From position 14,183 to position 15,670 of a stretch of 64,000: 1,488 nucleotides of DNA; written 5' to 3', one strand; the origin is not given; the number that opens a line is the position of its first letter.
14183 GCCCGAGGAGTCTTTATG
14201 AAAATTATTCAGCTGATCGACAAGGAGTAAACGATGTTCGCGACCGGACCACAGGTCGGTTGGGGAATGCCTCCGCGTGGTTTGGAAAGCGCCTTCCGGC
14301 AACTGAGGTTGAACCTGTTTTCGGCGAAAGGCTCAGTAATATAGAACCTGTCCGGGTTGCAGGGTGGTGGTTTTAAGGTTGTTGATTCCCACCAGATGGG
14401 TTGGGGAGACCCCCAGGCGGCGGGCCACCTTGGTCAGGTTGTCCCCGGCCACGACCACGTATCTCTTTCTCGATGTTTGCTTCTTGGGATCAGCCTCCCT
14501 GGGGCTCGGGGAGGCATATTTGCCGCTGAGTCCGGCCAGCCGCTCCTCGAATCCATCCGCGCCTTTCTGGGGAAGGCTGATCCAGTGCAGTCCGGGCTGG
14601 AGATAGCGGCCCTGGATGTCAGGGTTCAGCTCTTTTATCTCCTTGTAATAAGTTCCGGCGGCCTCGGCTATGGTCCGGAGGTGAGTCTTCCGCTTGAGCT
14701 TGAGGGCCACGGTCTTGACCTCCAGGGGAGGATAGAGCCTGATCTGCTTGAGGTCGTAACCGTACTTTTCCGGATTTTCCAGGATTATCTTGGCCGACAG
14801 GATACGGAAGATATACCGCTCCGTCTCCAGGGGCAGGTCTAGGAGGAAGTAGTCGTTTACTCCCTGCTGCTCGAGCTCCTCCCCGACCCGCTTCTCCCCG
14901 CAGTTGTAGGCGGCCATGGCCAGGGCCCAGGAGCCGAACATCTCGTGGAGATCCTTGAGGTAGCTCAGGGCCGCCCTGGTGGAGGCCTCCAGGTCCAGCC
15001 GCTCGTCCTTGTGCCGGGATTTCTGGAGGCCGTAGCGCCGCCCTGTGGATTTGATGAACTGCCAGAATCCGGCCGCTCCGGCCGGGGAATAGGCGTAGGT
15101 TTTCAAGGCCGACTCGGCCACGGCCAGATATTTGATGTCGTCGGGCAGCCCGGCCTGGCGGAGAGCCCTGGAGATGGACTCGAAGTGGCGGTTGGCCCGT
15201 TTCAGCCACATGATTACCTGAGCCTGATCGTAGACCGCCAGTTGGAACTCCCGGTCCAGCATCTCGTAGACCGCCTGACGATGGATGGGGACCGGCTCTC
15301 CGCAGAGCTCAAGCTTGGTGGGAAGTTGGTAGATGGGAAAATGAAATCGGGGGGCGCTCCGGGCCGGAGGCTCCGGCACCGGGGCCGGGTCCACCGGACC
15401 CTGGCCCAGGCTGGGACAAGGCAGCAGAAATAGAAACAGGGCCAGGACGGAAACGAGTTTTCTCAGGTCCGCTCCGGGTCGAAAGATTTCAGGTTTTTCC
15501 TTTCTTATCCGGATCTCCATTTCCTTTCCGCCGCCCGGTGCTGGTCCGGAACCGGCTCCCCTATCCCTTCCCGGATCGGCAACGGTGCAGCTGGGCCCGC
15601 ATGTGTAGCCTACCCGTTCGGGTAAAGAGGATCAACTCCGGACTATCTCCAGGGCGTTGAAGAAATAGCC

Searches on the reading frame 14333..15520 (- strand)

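Call 21: search_protein_families(library=pfam, proteins=[window:14333-15520:-])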
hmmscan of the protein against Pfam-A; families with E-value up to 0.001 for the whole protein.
window:14333-15520:- (395 aa): 2 families
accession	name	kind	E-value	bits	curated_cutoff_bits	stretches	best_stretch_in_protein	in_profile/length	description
PF01464.25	SLT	-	1.2e-23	83.3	21.3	1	119-220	7-109/117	Transglycosylase SLT domain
PF01476.26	LysM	-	4.3e-14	52.6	20.9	1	354-393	1-40/43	LysM domain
